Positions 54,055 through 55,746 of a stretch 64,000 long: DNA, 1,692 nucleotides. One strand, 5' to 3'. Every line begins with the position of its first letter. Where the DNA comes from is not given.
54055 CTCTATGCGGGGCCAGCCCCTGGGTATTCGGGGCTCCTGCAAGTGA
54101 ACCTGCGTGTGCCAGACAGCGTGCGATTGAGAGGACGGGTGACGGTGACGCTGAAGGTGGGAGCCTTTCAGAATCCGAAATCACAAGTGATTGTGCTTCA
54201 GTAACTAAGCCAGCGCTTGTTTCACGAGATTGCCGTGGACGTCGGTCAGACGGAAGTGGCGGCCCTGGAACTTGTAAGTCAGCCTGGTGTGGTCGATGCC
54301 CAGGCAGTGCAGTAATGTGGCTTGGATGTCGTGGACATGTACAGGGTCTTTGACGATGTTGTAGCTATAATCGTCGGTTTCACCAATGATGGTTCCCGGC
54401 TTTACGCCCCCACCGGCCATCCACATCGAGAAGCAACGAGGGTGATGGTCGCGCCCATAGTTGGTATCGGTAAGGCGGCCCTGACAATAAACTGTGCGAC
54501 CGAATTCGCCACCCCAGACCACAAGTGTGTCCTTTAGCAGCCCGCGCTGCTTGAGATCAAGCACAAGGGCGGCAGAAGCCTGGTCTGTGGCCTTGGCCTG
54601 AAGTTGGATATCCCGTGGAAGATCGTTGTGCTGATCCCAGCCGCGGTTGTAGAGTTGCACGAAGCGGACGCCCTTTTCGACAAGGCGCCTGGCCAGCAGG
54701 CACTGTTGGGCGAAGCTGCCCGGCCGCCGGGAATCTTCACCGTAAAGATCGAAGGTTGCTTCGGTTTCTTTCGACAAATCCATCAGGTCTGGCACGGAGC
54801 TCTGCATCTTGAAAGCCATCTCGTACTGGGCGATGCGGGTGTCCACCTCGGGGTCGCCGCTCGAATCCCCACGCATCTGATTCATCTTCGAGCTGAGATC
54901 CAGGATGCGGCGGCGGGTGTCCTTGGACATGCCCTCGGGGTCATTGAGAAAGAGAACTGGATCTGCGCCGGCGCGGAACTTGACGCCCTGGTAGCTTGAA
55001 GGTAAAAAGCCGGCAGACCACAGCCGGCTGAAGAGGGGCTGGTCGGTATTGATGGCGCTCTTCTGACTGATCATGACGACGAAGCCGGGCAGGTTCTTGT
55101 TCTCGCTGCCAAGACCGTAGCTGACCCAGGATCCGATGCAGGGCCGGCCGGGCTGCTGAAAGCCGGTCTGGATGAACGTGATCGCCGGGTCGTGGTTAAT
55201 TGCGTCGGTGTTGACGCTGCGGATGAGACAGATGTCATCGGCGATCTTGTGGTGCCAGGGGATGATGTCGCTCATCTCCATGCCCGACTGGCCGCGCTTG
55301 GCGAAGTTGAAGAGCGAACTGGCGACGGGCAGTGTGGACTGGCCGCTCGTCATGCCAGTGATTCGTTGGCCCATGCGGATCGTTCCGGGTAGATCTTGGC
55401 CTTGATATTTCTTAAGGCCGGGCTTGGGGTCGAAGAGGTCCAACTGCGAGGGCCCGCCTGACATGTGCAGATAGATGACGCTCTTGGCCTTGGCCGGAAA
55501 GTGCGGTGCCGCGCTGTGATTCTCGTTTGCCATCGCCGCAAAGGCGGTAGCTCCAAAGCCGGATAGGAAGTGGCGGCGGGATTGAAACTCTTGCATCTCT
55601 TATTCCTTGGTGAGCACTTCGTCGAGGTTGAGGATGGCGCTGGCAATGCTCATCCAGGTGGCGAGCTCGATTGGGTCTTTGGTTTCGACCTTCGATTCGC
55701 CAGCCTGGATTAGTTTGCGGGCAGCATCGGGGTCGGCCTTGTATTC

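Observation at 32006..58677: Super-cluster of four pairs, each a giant double-CxxCH protein plus a twin-arginine partner, from families with no assigned function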

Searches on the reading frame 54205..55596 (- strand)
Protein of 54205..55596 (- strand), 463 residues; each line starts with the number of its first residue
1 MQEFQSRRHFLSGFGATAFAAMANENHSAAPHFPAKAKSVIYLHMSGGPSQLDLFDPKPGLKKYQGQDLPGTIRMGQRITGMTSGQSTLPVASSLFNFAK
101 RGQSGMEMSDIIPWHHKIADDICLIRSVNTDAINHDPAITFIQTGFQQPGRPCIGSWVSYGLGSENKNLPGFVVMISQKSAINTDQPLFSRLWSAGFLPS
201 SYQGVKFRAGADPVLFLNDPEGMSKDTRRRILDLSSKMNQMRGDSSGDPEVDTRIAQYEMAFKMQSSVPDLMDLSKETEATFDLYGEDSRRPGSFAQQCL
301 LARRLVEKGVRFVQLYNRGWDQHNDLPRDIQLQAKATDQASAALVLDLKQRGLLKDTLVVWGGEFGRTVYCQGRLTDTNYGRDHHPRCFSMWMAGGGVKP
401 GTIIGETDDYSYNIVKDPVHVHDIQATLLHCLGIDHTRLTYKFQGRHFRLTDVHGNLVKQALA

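Call 3: search_protein_families(library=pfam, proteins=[window:54205-55596:-], max_evalue=0.001)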
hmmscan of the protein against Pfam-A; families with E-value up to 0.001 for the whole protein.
window:54205-55596:- (463 aa): 1 family
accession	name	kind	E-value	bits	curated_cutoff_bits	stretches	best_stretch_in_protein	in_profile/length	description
PF07394.17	DUF1501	-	8e-161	536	27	1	37-460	1-388/390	Protein of unknown function (DUF1501)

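Call 15: search_solved_structures(query=window:54205-55596:-, max_evalue=1, show_alignments=2)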
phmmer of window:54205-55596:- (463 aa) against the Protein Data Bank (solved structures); distinct sequences matched with E-value up to 1: 1.
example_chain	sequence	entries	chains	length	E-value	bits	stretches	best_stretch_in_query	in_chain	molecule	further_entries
6gje_B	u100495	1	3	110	0.42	12.5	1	176-255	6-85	Cubilin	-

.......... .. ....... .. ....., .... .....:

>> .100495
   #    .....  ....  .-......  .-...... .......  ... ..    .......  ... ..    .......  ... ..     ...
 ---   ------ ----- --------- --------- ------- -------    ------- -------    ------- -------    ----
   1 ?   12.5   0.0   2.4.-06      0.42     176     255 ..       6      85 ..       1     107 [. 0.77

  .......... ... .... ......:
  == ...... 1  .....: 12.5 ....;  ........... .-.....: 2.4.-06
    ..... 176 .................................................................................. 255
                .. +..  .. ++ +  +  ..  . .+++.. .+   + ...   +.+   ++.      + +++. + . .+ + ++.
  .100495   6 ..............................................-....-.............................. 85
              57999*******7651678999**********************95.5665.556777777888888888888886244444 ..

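Call 18: find_encoding_contigs(protein=window:54205-55596:-, flank=10000, max_places=6)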
Protein window:54205-55596:- (463 aa): no gene with exactly this product is on record in the collection.

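Call 19: find_homologous_proteins(query=window:54205-55596:-, max_evalue=1e-10)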
Query window:54205-55596:- (463 aa): 8000 proteins with E <= 1e-10 among 8000 candidates; the best 120 are listed.
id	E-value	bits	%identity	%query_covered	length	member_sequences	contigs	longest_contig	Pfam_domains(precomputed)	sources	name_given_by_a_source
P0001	0.0e+0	1048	96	100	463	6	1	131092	PF07394.18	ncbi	-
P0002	0.0e+0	1022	94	100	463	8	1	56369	PF07394.18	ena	-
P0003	0.0e+0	1020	93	100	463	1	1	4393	PF07394.18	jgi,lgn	-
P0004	4.7e-297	1003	92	100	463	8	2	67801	PF07394.18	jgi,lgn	-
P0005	1.1e-292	989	90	100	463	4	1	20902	PF07394.18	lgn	-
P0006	3.1e-290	981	94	95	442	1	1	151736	PF07394.18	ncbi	-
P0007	1.1e-289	979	89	99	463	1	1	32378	PF07394.18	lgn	-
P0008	5.5e-289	976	89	99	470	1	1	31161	PF07394.18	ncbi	-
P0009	2.1e-288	975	88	99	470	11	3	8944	PF07394.18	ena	-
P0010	5.0e-288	973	89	100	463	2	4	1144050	PF07394.18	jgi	jgi:hypothetical protein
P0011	3.3e-282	954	88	99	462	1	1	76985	PF07394.18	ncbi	-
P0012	2.5e-281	951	86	100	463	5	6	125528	PF07394.18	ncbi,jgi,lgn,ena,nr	ncbi:MAG: DUF1501 domain-containing protein [Bryobacter sp.]|jgi:hypothetical protein|nr:DUF1501 dom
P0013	1.8e-275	932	85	99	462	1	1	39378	PF07394.18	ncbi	-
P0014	1.3e-273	926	85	99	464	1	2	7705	PF07394.18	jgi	jgi:hypothetical protein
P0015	1.7e-272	922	84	99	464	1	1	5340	PF07394.18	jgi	jgi:hypothetical protein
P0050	4.4e-249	845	77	99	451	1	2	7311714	PF07394.18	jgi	jgi:hypothetical protein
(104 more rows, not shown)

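Call 20: find_encoding_contigs(protein=P0010, flank=10000, max_places=3)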
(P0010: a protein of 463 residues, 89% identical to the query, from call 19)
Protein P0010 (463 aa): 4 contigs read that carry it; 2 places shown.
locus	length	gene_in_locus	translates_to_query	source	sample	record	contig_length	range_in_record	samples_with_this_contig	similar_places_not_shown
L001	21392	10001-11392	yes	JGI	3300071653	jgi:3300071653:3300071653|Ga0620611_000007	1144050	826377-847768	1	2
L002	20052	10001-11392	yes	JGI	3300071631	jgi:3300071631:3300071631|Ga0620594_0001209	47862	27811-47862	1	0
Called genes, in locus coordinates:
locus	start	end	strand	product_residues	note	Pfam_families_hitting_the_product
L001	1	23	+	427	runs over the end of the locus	-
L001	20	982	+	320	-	PF10017:Methyltransf_33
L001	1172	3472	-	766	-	-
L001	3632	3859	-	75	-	-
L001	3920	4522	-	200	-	-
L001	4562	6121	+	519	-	PF00015:MCPsignal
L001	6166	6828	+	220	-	PF06175:MiaE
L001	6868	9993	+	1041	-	PF07635:PSCyt1, PF07583:PSCyt2, PF13385:Laminin_G_3 (weak), PF07587:PSD1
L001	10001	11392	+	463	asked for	PF07394:DUF1501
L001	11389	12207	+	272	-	PF04794:YdjC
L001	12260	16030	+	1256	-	PF13620:CarboxypepD_reg, PF13715:CarbopepD_reg_2 (weak), PF17210:SdrD_B (weak), PF25183:OMP_b-brl_4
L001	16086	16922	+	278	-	PF03328:HpcH_HpaI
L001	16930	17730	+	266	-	PF02602:HEM4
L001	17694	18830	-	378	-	PF04851:ResIII (weak), PF00270:DEAD, PF00271:Helicase_C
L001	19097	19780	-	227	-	PF06577:EipA (weak), PF04366:Ysc84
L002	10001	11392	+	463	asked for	PF07394:DUF1501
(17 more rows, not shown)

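Call 21: find_encoding_contigs(protein=P0050, flank=10000, max_places=3)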
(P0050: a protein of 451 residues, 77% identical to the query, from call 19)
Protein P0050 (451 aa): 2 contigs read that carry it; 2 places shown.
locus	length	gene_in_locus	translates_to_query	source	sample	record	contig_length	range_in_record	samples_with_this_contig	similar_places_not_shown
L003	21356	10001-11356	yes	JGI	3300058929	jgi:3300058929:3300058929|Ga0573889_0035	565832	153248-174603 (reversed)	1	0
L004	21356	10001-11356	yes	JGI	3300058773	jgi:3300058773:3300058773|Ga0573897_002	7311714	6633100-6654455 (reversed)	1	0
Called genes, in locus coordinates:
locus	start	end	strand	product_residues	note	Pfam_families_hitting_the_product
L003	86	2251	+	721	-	PF00982:Glyco_transf_20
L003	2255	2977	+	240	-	PF02358:Trehalose_PPase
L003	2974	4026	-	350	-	PF21088:MS_channel_1st (weak), PF00924:MS_channel_2nd, PF21082:MS_channel_3rd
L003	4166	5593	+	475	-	PF00015:MCPsignal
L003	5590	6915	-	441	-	PF01408:GFO_IDH_MocA, PF02894:GFO_IDH_MocA_C, PF22725:GFO_IDH_MocA_C3, PF19051:GFO_IDH_MocA_C2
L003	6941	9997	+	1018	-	PF07635:PSCyt1, PF07583:PSCyt2, PF13385:Laminin_G_3, PF07587:PSD1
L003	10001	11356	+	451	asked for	PF07394:DUF1501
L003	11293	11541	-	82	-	-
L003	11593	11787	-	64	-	-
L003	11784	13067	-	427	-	PF00155:Aminotran_1_2 (weak), PF01041:DegT_DnrJ_EryC1, PF01212:Beta_elim_lyase (weak), PF00266:Aminotran_5 (faint)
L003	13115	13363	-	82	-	PF18480:DUF5615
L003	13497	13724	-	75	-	PF04255:DUF433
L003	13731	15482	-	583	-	PF01590:GAF, PF13185:GAF_2, PF01590:GAF, PF13185:GAF_2, PF13492:GAF_3, PF07228:SpoIIE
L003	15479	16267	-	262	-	PF01791:DeoC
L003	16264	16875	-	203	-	PF02502:LacAB_rpiB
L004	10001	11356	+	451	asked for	PF07394:DUF1501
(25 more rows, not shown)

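Call 22: find_encoding_contigs(protein=P0001, flank=10000, max_places=3)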
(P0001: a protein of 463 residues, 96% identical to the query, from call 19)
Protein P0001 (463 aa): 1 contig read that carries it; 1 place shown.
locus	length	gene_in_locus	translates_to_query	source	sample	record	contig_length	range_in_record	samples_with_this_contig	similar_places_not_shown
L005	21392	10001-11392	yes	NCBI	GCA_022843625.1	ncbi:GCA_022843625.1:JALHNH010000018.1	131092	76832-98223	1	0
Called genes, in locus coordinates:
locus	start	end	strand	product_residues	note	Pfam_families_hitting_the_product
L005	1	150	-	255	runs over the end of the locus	PF01643:Acyl-ACP_TE, PF13279:4HBT_2 (faint), PF20791:Acyl-ACP_TE_C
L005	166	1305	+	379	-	-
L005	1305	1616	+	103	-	PF13428:TPR_14 (faint)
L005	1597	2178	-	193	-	PF00160:Pro_isomerase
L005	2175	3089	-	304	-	PF00288:GHMP_kinases_N, PF08544:GHMP_kinases_C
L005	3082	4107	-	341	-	PF01408:GFO_IDH_MocA, PF22725:GFO_IDH_MocA_C3, PF02894:GFO_IDH_MocA_C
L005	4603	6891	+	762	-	PF07715:Plug, PF00593:TonB_dep_Rec_b-barrel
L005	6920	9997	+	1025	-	PF07635:PSCyt1 (weak), PF07583:PSCyt2, PF13385:Laminin_G_3, PF07587:PSD1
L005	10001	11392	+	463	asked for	PF07394:DUF1501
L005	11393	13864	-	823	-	PF05787:PhoX (faint), PF06739:SBBP (faint), PF25021:TEN_NHL (weak), PF24684:Vgb_lyase, PF01436:NHL (weak), PF25021:TEN_NHL, PF01436:NHL (weak), PF25021:TEN_NHL (weak), +4 more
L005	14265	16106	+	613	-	PF00413:Peptidase_M10, PF09136:Glucodextran_B (faint), PF17957:Big_7 (faint)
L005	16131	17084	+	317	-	PF02737:3HCDH_N, PF00725:3HCDH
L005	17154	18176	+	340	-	-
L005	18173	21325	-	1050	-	PF13620:CarboxypepD_reg, PF13715:CarbopepD_reg_2 (weak), PF25183:OMP_b-brl_4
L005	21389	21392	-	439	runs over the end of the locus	PF07586:HXXSHH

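Call 23: find_encoding_contigs(protein=P0012, flank=10000, max_places=3)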
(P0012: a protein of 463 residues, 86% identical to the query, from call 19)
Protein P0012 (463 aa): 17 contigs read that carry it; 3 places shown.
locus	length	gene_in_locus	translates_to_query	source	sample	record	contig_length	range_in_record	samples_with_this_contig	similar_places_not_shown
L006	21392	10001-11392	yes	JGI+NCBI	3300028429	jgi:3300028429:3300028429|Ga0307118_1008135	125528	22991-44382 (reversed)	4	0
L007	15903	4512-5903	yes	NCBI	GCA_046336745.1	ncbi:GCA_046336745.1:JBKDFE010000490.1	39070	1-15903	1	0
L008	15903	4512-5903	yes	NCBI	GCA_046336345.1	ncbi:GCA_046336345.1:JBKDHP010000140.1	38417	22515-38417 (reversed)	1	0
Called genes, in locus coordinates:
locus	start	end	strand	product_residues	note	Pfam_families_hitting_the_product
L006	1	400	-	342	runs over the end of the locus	PF01408:GFO_IDH_MocA, PF22725:GFO_IDH_MocA_C3, PF02894:GFO_IDH_MocA_C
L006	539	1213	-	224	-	PF13424:TPR_12 (faint)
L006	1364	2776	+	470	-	-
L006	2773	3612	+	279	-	-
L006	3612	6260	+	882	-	PF13620:CarboxypepD_reg, PF07715:Plug, PF00593:TonB_dep_Rec_b-barrel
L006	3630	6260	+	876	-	PF13620:CarboxypepD_reg, PF07715:Plug, PF00593:TonB_dep_Rec_b-barrel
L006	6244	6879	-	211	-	-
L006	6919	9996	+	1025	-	PF07635:PSCyt1 (weak), PF07583:PSCyt2, PF13385:Laminin_G_3, PF07587:PSD1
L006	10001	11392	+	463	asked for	PF07394:DUF1501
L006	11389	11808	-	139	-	PF14534:DUF4440, PF12680:SnoaL_2 (weak)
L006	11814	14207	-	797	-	PF05787:PhoX (faint), PF08450:SGL (faint), PF24684:Vgb_lyase, PF25021:TEN_NHL (weak), PF01436:NHL (weak), PF25021:TEN_NHL, PF01436:NHL (weak), PF25021:TEN_NHL (weak), +4 more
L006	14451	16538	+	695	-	PF09136:Glucodextran_B (faint), PF00413:Peptidase_M10, PF12044:Metallopep (faint), PF17957:Big_7 (faint)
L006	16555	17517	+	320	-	PF02737:3HCDH_N, PF00725:3HCDH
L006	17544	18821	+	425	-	PF07690:MFS_1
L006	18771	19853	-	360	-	PF07786:HGSNAT_cat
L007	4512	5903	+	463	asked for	PF07394:DUF1501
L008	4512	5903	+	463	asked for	PF07394:DUF1501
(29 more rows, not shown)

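Call 25: search_solved_structures(query=A1, max_evalue=10, show_alignments=3)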
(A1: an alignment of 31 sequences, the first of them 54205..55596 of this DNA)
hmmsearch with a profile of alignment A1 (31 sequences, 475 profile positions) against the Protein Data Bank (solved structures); distinct sequences matched with E-value up to 10: 4.
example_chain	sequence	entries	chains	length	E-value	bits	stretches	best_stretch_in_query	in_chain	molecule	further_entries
7p24_AAA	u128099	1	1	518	0.16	13.8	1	338-378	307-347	Mucin-desulfating sulfatase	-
9bb9_A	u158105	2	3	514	0.65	11.8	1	335-381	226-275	S1_8A sulfatase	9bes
9bes_B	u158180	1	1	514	0.65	11.8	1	335-381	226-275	S1_8A Sulfatase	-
6s21_A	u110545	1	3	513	1.1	11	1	345-386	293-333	Endo-4-O-sulfatase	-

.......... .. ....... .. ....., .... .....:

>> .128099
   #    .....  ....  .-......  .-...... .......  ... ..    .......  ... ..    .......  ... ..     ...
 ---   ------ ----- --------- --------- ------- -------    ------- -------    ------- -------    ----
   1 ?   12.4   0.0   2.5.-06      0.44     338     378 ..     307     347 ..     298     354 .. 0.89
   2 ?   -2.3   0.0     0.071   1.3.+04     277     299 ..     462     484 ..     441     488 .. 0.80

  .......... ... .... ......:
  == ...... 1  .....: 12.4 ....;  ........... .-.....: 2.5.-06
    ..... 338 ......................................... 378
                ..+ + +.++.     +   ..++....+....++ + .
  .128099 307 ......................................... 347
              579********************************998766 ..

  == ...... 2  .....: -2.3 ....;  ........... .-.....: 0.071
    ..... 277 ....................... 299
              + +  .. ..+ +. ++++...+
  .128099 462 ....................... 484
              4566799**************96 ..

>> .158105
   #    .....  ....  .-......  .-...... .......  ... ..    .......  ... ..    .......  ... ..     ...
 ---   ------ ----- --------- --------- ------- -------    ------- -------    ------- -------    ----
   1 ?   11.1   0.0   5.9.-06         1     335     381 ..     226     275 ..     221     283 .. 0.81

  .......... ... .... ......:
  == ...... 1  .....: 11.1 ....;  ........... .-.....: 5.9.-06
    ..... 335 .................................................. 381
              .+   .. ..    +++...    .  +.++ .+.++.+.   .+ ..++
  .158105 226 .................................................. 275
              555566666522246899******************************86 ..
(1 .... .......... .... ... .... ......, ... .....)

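Call 33: predict_structure(alignment_id=A1)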
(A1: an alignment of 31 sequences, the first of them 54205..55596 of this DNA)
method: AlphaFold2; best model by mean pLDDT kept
length: 463 residues; sequences in the alignment: 31
mean_pLDDT: 65.8   pTM: 0.76
mean pLDDT of the five models: 65.8, 65.7, 64.7, 64.1, 63.5
residues with pLDDT >= 90: 61; 70-90: 175; 50-70: 98; < 50: 129
segments of 3 or more residues with pLDDT < 50: 1-30, 78-85, 133-152, 159-161, 180-218, 366-385, 442-446
pLDDT, mean of each block of 10 residues (from residue 1): 28 27 34 79 73 73 75 54 54 77 90 93 85 47 38 50 66 64 32 30 38 37 73 76 71 62 69 86 93 86 89 73 65 85 97 93 55 39 56 89 84 80 78 72 49 60 70
secondary structure, 60 per line:
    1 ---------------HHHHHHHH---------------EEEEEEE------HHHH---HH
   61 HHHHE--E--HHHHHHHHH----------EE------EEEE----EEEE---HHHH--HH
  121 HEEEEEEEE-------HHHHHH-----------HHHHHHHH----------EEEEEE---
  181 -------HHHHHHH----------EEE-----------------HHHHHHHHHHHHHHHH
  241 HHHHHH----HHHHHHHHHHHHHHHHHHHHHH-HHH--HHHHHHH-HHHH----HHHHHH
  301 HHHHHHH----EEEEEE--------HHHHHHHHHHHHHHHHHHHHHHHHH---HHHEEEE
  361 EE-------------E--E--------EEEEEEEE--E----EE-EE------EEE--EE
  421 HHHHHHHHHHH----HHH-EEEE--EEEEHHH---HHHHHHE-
elements in order: H16-23 E39-45 H52-55 H59-64 H71-79 E98-101 E106-109 H113-116 E122-129 H137-142 H154-161 E172-177 H188-194 E205-207 H225-246 H251-272 H279-285 H287-290 H295-307 E312-317 H326-350 E357-362 E388-395 E414-416 H421-431 E440-443 E446-449 H456-461

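Call 36: fold_search(model_id=the predicted structure, library=pdb)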
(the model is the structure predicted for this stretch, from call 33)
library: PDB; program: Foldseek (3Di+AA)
matches with E <= 10: 660; with E <= 0.001: 47
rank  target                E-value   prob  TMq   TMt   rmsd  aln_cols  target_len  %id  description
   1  2w5r                  1.5e-05  1.00  0.33  0.36  14.1       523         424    9  Structure-based mechanism of lipoteichoic acid synthesis by Staphylococcus aureus LtaS. (released 2009-02-03)
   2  2w8d_A                3.4e-05  1.00  0.35  0.39  11.7       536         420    9  Distinct and essential morphogenic functions for wall- and lipo- teichoic acids in Bacillus subtilis (released 2009-03-03)
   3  6bia_C                6.2e-05  1.00  0.33  0.34  13.4       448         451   12  Crystal structure of Ps i-CgsB (released 2018-03-14)
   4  6bia_A                6.2e-05  1.00  0.32  0.33  13.3       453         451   11  Crystal structure of Ps i-CgsB (released 2018-03-14)
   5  8eg3                  6.9e-05  0.99  0.30  0.25  18.8       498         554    9  Structure of human placental steroid (estrone/DHEA) sulfatase at 2.0 angstrom resolution (released 2022-12-07)
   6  6bia_B                7.4e-05  1.00  0.29  0.30  13.1       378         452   12  Crystal structure of Ps i-CgsB (released 2018-03-14)
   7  4miv_F                8.3e-05  1.00  0.33  0.32  11.5       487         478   11  Crystal Structure of Sulfamidase, Crystal Form L (released 2014-05-14)
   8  4miv_B                8.3e-05  1.00  0.32  0.31  11.9       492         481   13  Crystal Structure of Sulfamidase, Crystal Form L (released 2014-05-14)
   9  9hh2_A                9.9e-05  1.00  0.32  0.32  13.5       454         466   10  Crystal structure of the family S1_19 carrageenan sulfatase ZgCgsA from Zobellia galactanivorans in complex with hybri (released 2025-06-04)
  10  2w5q                  9.9e-05  1.00  0.33  0.36  14.1       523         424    9  Structure-based mechanism of lipoteichoic acid synthesis by Staphylococcus aureus LtaS. (released 2009-02-03)
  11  4uor_J                9.9e-05  0.99  0.33  0.36  11.8       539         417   10  Structure of lipoteichoic acid synthase LtaS from Listeria monocytogenes in complex with glycerol phosphate (released 2014-08-27)
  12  2w8d_B                1.2e-04  1.00  0.36  0.39  11.8       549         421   10  Distinct and essential morphogenic functions for wall- and lipo- teichoic acids in Bacillus subtilis (released 2009-03-03)
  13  6b0j_B                1.2e-04  1.00  0.32  0.33  13.3       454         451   10  Crystal structure of Ps i-CgsB in complex with k-i-k-neocarrahexaose (released 2018-03-14)
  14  4miv_D                1.6e-04  0.99  0.32  0.31  11.7       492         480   13  Crystal Structure of Sulfamidase, Crystal Form L (released 2014-05-14)
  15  9hh4_C                1.6e-04  0.99  0.29  0.29  13.4       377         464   12  Crystal structure of the family S1_19 carrageenan sulfatase ZgCgsA from Zobellia galactanivorans in complex with hybri (released 2025-06-04)
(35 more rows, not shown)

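Call 65: search_protein_families(library=pfam, proteins=[window:54205-55596:-], max_evalue=10)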
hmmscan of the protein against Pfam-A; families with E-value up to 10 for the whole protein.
window:54205-55596:- (463 aa): 3 families
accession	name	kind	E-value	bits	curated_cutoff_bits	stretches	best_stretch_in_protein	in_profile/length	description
PF07394.17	DUF1501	-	8e-161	536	27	1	37-460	1-388/390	Protein of unknown function (DUF1501)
PF10792.14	DUF2605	-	0.081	13.4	25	1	82-120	49-86/96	Protein of unknown function (DUF2605)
PF10518.14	TAT_signal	-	0.14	12.7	22.7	1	6-22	3-19/21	TAT (twin-arginine translocation) pathway signal sequence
